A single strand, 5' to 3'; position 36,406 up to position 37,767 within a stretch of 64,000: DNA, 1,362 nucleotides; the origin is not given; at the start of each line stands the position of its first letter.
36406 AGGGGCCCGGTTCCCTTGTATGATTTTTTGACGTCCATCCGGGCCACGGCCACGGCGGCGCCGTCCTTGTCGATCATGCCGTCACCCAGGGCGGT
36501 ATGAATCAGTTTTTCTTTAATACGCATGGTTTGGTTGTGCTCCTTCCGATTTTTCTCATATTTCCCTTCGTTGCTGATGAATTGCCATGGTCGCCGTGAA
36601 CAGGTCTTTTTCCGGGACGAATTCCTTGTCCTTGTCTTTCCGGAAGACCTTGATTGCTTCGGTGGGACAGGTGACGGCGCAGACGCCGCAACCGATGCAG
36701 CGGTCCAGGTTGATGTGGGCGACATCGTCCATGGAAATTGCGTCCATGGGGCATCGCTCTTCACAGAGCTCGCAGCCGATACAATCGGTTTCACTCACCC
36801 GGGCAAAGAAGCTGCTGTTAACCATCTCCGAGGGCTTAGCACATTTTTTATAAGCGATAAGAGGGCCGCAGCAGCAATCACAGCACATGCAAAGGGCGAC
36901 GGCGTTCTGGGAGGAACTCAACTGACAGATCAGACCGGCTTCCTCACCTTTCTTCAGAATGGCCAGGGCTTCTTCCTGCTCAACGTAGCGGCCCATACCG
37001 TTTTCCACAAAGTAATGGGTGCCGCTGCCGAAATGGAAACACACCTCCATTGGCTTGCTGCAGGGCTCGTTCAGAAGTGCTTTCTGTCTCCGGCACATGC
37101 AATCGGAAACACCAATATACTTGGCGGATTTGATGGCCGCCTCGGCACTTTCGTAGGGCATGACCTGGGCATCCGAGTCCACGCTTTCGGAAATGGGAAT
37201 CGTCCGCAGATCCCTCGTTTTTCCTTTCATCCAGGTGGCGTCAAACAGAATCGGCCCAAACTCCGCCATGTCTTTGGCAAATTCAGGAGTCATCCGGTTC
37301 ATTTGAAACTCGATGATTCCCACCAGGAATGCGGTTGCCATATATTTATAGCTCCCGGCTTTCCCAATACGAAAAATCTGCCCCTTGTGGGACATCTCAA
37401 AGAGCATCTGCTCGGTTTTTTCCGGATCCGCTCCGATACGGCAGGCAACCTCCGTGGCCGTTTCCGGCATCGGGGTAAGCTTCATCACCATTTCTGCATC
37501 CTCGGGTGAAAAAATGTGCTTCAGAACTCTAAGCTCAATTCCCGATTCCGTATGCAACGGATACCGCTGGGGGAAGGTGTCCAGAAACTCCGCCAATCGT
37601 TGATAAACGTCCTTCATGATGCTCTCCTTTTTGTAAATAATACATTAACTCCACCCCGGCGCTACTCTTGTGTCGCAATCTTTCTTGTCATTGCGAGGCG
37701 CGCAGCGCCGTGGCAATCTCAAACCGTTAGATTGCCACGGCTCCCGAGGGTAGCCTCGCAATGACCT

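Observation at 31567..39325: TetR-headed operon of uncharacterised redox proteins built around a double-length DUF362 protein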

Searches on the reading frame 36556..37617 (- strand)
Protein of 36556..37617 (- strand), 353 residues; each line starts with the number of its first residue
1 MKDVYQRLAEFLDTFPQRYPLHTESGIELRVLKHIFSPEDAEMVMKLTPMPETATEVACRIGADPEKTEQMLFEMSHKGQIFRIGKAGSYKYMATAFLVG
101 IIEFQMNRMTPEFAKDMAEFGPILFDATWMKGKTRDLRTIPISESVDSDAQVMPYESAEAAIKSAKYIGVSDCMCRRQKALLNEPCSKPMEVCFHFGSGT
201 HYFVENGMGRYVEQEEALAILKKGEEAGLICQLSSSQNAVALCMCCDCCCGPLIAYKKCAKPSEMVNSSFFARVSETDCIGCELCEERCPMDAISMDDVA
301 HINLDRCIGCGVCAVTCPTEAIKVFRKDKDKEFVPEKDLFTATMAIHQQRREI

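Call 4: search_protein_families(library=pfam, proteins=[window:36556-37617:-], max_evalue=0.01)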
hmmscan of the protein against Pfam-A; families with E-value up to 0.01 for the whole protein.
window:36556-37617:- (353 aa): 11 families
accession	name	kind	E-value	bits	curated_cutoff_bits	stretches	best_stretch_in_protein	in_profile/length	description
PF00037.32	Fer4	-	3.9e-15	55.4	21.1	2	301-323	2-24/24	4Fe-4S binding domain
PF12838.12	Fer4_7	-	3.2e-12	47.1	27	2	279-321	2-52/52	4Fe-4S dicluster domain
PF12837.12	Fer4_6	-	1.7e-10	40.7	25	2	299-322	1-24/24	4Fe-4S binding domain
PF13237.11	Fer4_10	-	7.2e-08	32.7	25.5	2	275-318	5-53/53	4Fe-4S dicluster domain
PF13187.11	Fer4_9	-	1.5e-07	31.7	27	1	278-322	1-52/52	4Fe-4S dicluster domain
PF25160.1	LdpA_Fe-S-bd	-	9.2e-06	25.8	27.6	1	285-325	9-46/49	LdpA Fe-S cluster-binding domain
PF12797.12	Fer4_2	-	1.7e-05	24.9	24.5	1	301-319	4-22/22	4Fe-4S binding domain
PF13183.11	Fer4_8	-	2e-05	25.5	27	1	304-329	2-22/68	4Fe-4S dicluster domain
PF14697.11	Fer4_21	-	3.8e-05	24.2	35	1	300-332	1-33/59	4Fe-4S dicluster domain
PF13484.11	Fer4_16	-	0.00011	23.3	30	1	306-327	1-22/66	4Fe-4S double cluster binding domain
PF12800.12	Fer4_4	-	0.0031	18.2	24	1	305-319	2-16/17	4Fe-4S binding domain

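Call 5: search_protein_families(library=ncbifam, proteins=[window:36556-37617:-], max_evalue=0.01)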
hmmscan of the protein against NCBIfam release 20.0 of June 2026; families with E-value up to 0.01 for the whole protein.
window:36556-37617:- (353 aa): 74 families (the best 25 are shown)
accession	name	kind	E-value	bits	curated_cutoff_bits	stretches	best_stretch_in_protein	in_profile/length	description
TIGR01944.1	rnfB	subfamily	2.7e-12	46.7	68.7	1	264-344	100-182/190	RnfABCDGE type electron transport complex subunit B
NF058577.1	FdxA_fam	equivalog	2.2e-11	43.7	65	1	275-321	5-52/52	4Fe-4S ferredoxin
TIGR02700.1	flavo_MJ0208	hypoth_equivalog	1e-10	41.3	251.35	1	272-323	143-195/234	dihydromethanopterin reductase (acceptor)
NF038196.1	ferrodoxin_EFR1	subfamily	1.2e-10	41.9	75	1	273-331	181-238/242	EFR1 family ferrodoxin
NF045874.1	Vhu_polyferre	exception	1.7e-10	40.2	600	1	238-329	87-181/381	F420-non-reducing hydrogenase associated-polyferredoxin VhuB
TIGR02179.1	PorD_KorD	subfamily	2.9e-10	40.1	60.05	1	275-327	23-77/78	2-oxoacid:acceptor oxidoreductase, delta subunit, pyruvate/2-ketoisovalerate family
NF040770.1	hetero_SS_HdrA2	exception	3.8e-10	38.5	1100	1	265-327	565-628/777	CoB-CoM heterodisulfide reductase HdrA2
NF007202.0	PRK09623.1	equivalog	5.1e-10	39.6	166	1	270-329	44-105/105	3-methyl-2-oxobutanoate dehydrogenase subunit delta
TIGR01971.1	NuoI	subfamily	9e-10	38.2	113.05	1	275-325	40-101/121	NADH-quinone oxidoreductase, chain I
NF009053.0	PRK12387.1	subfamily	1.5e-09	37.9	204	2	276-324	37-92/180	formate hydrogenlyase complex iron-sulfur subunit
NF040684.1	PorD_Arch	equivalog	3.4e-09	36.7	120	1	276-326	31-83/85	pyruvate synthase subunit PorD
TIGR03224.1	benzo_boxA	equivalog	1.3e-08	34.2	459.2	1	279-327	12-61/411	benzoyl-CoA 2,3-epoxidase subunit BoxA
NF004536.0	PRK05888.1-1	equivalog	1.5e-08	34.2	212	2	301-325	93-117/180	NADH-quinone oxidoreductase subunit NuoI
NF007203.0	PRK09624.1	equivalog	1.7e-08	34.7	171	1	271-328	45-104/105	pyuvate ferredoxin oxidoreductase subunit delta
NF003475.0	PRK05113.1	equivalog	4e-08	33.3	203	1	264-329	100-167/190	electron transport complex subunit RsxB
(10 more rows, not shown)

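Call 18: search_solved_structures(query=window:36556-37617:-, max_evalue=0.1)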
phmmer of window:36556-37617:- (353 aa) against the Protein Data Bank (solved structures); distinct sequences matched with E-value up to 0.1: 200 (the best 60 are shown).
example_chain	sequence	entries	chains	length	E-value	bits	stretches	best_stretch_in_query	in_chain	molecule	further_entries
9sfi_O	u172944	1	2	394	3.2e-19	72.4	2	276-327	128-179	Ferredoxin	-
9sw6_G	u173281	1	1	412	1e-14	57.6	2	240-331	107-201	Polyferredoxin protein MvhB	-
9sfi_T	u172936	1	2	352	1.5e-11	47.1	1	276-336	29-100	4Fe-4S ferredoxin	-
7bkb_K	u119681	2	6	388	2.5e-11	46.4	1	301-341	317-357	Formylmethanofuran dehydrogenase, subunit F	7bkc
7zc6_B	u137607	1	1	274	8.3e-10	41.4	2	276-331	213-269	RnfB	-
9sfi_A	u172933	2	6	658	1.1e-09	41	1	271-331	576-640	CoB--CoM heterodisulfide reductase iron-sulfur subunit A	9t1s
6fah_A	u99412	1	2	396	2.3e-09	39.9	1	273-324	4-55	Caffeyl-CoA reductase-Etf complex subunit CarE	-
9eri_B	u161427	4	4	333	3.5e-09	39.4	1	272-326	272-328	Na(+)-translocating ferredoxin:NAD(+) oxidoreductase complex subunit B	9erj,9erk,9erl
9sw6_H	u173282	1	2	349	3.1e-08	36.2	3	272-324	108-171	Tungsten formylmethanofuran dehydrogenase, subunit F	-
5t5i_F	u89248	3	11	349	8e-08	34.9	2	272-325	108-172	Tungsten formylmethanofuran dehydrogenase subunit fwdF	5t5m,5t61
8rvu_a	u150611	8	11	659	1.1e-07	34.5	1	274-322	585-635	H(2):CoB-CoM heterodisulfide,ferredoxin reductase subunit A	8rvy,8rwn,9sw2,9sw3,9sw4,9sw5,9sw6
8rvv_A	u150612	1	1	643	1.2e-07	34.3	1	274-322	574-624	H(2):CoB-CoM heterodisulfide,ferredoxin reductase subunit A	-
1fdn_A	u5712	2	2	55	4.4e-07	32.5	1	276-321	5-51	FERREDOXIN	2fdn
1fca_A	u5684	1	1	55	6.1e-07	32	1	276-321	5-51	FERREDOXIN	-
7np8_A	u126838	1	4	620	1e-06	31.2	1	271-324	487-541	Coenzyme F420-dependent sulfite reductase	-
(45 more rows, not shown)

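Call 19: find_homologous_proteins(query=window:36556-37617:-)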
Query window:36556-37617:- (353 aa): 783 proteins with E <= 0.001 among 1889 candidates; the best 120 are listed.
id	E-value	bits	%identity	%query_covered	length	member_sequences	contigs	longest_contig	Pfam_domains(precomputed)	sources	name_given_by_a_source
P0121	1.1e-219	746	91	100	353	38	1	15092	PF14697.12,PF12797.13,PF12837.13,PF00037.33,PF12838.13,PF25160.2,PF13237.12,PF13183.12,PF13187.12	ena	-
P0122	2.1e-211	719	86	100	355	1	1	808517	PF14697.12,PF12797.13,PF12837.13,PF00037.33,PF12838.13,PF25160.2,PF13237.12,PF13187.12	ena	-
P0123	4.7e-199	679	81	100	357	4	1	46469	PF14697.12,PF12797.13,PF12837.13,PF00037.33,PF12838.13,PF25160.2,PF13237.12,PF13187.12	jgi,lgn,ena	-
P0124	7.7e-197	671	82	100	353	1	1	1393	PF14697.12,PF12797.13,PF12837.13,PF00037.33,PF12838.13,PF13237.12,PF13183.12,PF13187.12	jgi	jgi:Na+-translocating ferredoxin:NAD+ oxidoreductase subunit B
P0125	8.6e-195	665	80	100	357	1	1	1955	PF14697.12,PF12797.13,PF12837.13,PF00037.33,PF13484.12,PF12838.13,PF25160.2,PF13237.12,PF13183.12,PF13187.12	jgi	jgi:Na+-translocating ferredoxin:NAD+ oxidoreductase subunit B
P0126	1.4e-192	657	79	99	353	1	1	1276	PF14697.12,PF12797.13,PF12837.13,PF00037.33,PF12838.13,PF25160.2,PF13237.12,PF13187.12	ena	-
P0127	7.8e-182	622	73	99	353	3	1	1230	PF14697.12,PF12797.13,PF12837.13,PF00037.33,PF25160.2,PF13237.12,PF13187.12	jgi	-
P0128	3.3e-181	620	74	99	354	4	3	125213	PF14697.12,PF12797.13,PF12837.13,PF00037.33,PF12838.13,PF25160.2,PF13237.12,PF13187.12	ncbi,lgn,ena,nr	ncbi:MAG: 4Fe-4S ferredoxin [Deltaproteobacteria bacterium HGW-Deltaproteobacteria-6]|nr:MAG: 4Fe-4S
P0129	8.9e-181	618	74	100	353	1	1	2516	PF14697.12,PF12837.13,PF00037.33,PF12838.13,PF25160.2,PF13237.12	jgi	jgi:Na+-translocating ferredoxin:NAD+ oxidoreductase subunit B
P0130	3.8e-180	616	73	99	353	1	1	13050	PF14697.12,PF12797.13,PF12837.13,PF00037.33,PF12838.13,PF25160.2,PF13237.12,PF13187.12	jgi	jgi:Na+-translocating ferredoxin:NAD+ oxidoreductase subunit B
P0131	5.3e-180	616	74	99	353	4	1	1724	PF14697.12,PF12797.13,PF12837.13,PF00037.33,PF12838.13,PF25160.2,PF13237.12,PF13187.12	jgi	-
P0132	8.6e-179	612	73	99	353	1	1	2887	PF14697.12,PF12797.13,PF12837.13,PF00037.33,PF12838.13,PF25160.2,PF13237.12,PF13187.12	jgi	-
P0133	4.0e-178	610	73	100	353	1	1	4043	PF14697.12,PF12837.13,PF00037.33,PF13237.12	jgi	jgi:Na+-translocating ferredoxin:NAD+ oxidoreductase subunit B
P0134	8.0e-178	609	74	99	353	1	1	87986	PF14697.12,PF12797.13,PF12837.13,PF00037.33,PF12838.13,PF25160.2,PF13237.12,PF13187.12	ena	-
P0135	1.2e-177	608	73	99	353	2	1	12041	PF14697.12,PF12797.13,PF12837.13,PF00037.33,PF12838.13,PF25160.2,PF13237.12,PF13187.12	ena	-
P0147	5.2e-173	593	69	100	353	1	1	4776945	PF14697.12,PF12797.13,PF12837.13,PF00037.33,PF12838.13,PF25160.2,PF13237.12,PF13187.12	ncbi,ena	-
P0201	2.2e-132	459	55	99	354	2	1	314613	PF14697.12,PF12837.13,PF00037.33,PF12838.13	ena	-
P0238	7.9e-95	336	45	100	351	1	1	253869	PF12837.13,PF00037.33,PF12838.13,PF13237.12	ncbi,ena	-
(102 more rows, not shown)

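Call 20: find_encoding_contigs(protein=P0147, flank=7000, max_places=1)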
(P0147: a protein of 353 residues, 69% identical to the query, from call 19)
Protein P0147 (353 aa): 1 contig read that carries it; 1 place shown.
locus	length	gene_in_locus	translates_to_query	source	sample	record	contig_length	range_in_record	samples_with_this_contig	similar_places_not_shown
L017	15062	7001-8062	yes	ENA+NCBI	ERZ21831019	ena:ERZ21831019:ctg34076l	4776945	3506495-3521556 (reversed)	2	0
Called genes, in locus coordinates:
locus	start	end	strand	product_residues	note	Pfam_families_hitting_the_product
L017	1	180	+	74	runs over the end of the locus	-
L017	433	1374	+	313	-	PF00561:Abhydrolase_1, PF12146:Hydrolase_4, PF12697:Abhydrolase_6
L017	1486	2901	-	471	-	PF01425:Amidase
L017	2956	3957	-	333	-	PF08100:Dimerisation, PF13649:Methyltransf_25 (faint), PF00891:Methyltransf_2, PF13847:Methyltransf_31 (weak)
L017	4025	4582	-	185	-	PF09335:VTT_dom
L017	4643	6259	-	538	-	-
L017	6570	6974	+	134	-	-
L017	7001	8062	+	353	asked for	PF12797:Fer4_2 (faint), PF00037:Fer4 (weak), PF13237:Fer4_10, PF12838:Fer4_7, PF13187:Fer4_9 (weak), PF25160:LdpA_Fe-S-bd (weak), PF00037:Fer4 (weak), PF12837:Fer4_6 (weak), +1 more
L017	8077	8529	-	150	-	-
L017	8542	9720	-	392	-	PF12801:Fer4_5, PF13187:Fer4_9 (faint), PF13484:Fer4_16 (faint), PF12801:Fer4_5 (weak), PF12838:Fer4_7 (weak), PF00037:Fer4 (weak), PF12837:Fer4_6 (weak), PF13237:Fer4_10, +2 more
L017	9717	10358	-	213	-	PF13386:DsbD_2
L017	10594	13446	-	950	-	-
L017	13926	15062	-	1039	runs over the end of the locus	PF00989:PAS, PF00989:PAS, PF00989:PAS, PF08448:PAS_4, PF08447:PAS_3, PF13426:PAS_9, PF13426:PAS_9, PF02518:HATPase_c, +8 more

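Call 21: find_encoding_contigs(protein=P0201, flank=7000, max_places=1)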
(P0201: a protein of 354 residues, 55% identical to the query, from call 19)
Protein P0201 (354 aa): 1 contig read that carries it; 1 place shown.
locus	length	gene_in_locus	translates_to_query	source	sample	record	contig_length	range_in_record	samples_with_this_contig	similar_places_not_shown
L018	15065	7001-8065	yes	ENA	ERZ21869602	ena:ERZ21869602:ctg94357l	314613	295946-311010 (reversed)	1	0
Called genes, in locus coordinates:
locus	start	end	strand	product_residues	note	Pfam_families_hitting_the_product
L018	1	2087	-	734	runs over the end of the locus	PF00324:AA_permease, PF13520:AA_permease_2, PF03522:SLC12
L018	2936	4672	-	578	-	PF00155:Aminotran_1_2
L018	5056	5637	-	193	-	PF02525:Flavodoxin_2, PF03358:FMN_red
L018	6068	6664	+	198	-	PF00440:TetR_N, PF16925:TetR_C_13, PF21993:TetR_C_13_2, PF16859:TetR_C_11 (weak), PF13977:TetR_C_6 (faint)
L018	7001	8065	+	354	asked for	PF00037:Fer4 (weak), PF14697:Fer4_21, PF12838:Fer4_7 (weak), PF00037:Fer4, PF12837:Fer4_6 (weak)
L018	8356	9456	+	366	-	PF00724:Oxidored_FMN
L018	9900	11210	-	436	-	PF02666:PS_Dcarbxylase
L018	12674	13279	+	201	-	-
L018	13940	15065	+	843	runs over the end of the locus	PF18998:Flg_new_2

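Call 22: find_encoding_contigs(protein=P0238, flank=7000, max_places=1)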
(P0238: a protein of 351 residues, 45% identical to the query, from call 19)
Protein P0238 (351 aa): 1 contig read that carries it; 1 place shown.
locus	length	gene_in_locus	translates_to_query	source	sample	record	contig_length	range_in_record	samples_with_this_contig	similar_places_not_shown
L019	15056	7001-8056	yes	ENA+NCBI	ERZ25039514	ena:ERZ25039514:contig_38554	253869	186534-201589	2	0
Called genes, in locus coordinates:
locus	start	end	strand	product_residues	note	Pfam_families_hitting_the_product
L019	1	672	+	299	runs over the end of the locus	PF00892:EamA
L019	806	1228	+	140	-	PF12646:DUF3783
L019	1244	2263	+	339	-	PF13202:EF-hand_5 (faint)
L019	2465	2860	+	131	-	PF04186:FxsA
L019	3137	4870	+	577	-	PF05359:DUF748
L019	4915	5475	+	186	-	PF01965:DJ-1_PfpI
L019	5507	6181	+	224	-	PF08901:DUF1847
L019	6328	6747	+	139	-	PF22381:Staph_reg_Sar_Rot (weak), PF01047:MarR, PF12802:MarR_2, PF13463:HTH_27 (weak)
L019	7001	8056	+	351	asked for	PF00037:Fer4, PF12837:Fer4_6 (faint), PF13237:Fer4_10 (weak), PF12838:Fer4_7 (weak)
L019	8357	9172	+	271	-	PF07690:MFS_1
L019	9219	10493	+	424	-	PF02771:Acyl-CoA_dh_N, PF02770:Acyl-CoA_dh_M, PF00441:Acyl-CoA_dh_1, PF08028:Acyl-CoA_dh_2, PF22924:ACOX_C_alpha1 (faint)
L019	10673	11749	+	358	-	PF00478:IMPDH (faint), PF03060:NMO, PF01180:DHO_dh (faint)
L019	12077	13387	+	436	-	PF03631:Virul_fac_BrkB, PF00027:cNMP_binding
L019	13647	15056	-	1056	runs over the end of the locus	PF00873:ACR_tran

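Call 27: find_related_loci(query=A2, collection=metagenome_contigs, flank=8000)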
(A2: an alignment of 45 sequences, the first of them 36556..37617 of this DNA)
Query A2 (353 aa) in metagenome_contigs; peptide patterns used: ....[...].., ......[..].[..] (x = any residue, [..] = any of these).
600 stretches matched a pattern (row limit reached: there are more); 508 encode a relative of the query (tblastn E <= 1e-3); the best 80 are kept; 80 distinct loci.
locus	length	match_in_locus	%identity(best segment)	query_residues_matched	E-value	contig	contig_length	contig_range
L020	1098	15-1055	74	1-347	0e+0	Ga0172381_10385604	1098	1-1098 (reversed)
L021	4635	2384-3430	73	3-351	7e-180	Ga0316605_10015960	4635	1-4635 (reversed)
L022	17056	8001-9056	56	1-352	1e-135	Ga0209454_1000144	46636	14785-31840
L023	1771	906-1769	66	1-288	6e-139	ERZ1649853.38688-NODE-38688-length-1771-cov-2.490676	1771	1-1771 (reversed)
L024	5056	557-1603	43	1-350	3e-96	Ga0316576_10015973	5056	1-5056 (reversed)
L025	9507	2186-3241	44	1-353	7e-96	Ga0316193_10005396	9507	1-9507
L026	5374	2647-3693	43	1-350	1e-93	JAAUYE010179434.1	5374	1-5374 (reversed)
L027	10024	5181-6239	42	1-353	5e-93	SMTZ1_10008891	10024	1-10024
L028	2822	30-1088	44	1-353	9e-94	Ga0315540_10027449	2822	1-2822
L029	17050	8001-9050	42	1-350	3e-91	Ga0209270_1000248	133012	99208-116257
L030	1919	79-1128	43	1-350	3e-96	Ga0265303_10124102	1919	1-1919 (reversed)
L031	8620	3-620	70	146-351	2e-91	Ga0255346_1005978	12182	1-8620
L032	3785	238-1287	43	1-350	8e-92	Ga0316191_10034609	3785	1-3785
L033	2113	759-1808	42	1-350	7e-95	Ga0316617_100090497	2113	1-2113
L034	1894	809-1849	43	4-350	3e-95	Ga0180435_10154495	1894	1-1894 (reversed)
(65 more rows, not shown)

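Call 41: predict_structure(alignment_id=A2)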
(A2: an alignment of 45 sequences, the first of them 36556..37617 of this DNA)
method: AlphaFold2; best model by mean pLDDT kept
length: 353 residues; sequences in the alignment: 45
mean_pLDDT: 93.7   pTM: 0.90
mean pLDDT of the five models: 93.7, 91.2, 87.8, 86.5, 85.3
residues with pLDDT >= 90: 309; 70-90: 41; 50-70: 3; < 50: 0
segments of 3 or more residues with pLDDT < 50: none
pLDDT, mean of each block of 10 residues (from residue 1): 90 95 96 98 97 97 97 97 91 95 95 97 93 91 85 91 95 95 95 92 94 98 94 92 93 94 94 95 93 95 96 92 93 91 91 69
secondary structure, 60 per line:
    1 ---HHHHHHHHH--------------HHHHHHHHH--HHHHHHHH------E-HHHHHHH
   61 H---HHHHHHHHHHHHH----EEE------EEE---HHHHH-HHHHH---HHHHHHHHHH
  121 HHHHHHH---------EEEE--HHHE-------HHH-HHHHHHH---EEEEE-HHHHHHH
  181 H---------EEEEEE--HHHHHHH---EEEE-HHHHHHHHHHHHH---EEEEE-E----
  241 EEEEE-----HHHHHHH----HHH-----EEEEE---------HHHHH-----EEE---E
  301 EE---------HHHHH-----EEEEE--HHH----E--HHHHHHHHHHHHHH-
elements in order: H4-12 H27-35 H38-45 H54-61 H65-77 E82-84 E91-93 H97-101 H103-107 H111-127 E137-140 H158-164 E168-172 H174-181 E191-196 H199-205 E209-212 H214-226 E230-234 E241-245 H251-257 E270-274 H284-288 E294-296 E300-302 H312-316 E322-326 H339-352

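Call 74: search_protein_families(library=pfam, alignment_id=A4, max_evalue=0.0001)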
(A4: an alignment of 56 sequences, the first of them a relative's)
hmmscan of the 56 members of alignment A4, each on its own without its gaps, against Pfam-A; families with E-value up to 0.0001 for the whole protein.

A. member 1, L021:1598-2134:+ (178 aa): 3 families
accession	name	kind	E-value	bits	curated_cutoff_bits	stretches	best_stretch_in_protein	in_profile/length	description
PF00578.27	AhpC-TSA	-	1.1e-19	71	26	1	8-158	2-123/124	AhpC/TSA family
PF08534.16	Redoxin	-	2.2e-12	47.4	26.6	1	7-109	2-106/148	Redoxin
PF13911.12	AhpC-TSA_2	-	4.2e-08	34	27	1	58-163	5-113/114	AhpC/TSA antioxidant enzyme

B. families by the number of members that match (of 56 scanned): 92 families (the first 25 are shown)
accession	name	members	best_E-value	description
PF04055.27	Radical_SAM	7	1.4e-24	Radical SAM superfamily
PF00919.26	UPF0004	5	5.1e-27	Uncharacterized protein family UPF0004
PF00441.29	Acyl-CoA_dh_1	3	1.1e-24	Acyl-CoA dehydrogenase, C-terminal domain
PF03061.28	4HBT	3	2.7e-13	Thioesterase superfamily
PF00440.29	TetR_N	3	1.8e-12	Bacterial regulatory proteins, tetR family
PF12806.12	Acyl-CoA_dh_C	2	4.5e-31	Acetyl-CoA dehydrogenase C-terminal like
PF00561.26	Abhydrolase_1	2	8.3e-26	alpha/beta hydrolase fold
PF02770.24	Acyl-CoA_dh_M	2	3.4e-13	Acyl-CoA dehydrogenase, middle domain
PF02771.21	Acyl-CoA_dh_N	2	5.7e-10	Acyl-CoA dehydrogenase, N-terminal domain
PF01019.26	G_glu_transpept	1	3e-104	Gamma-glutamyltranspeptidase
PF03577.20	Peptidase_C69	1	4.8e-70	Peptidase family C69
PF00158.32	Sigma54_activat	1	9.8e-64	Sigma-54 interaction domain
PF00069.31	Pkinase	1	6.6e-61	Protein kinase domain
PF07690.21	MFS_1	1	3.1e-59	Major Facilitator Superfamily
PF00682.25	HMGL-like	1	9.2e-46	HMGL-like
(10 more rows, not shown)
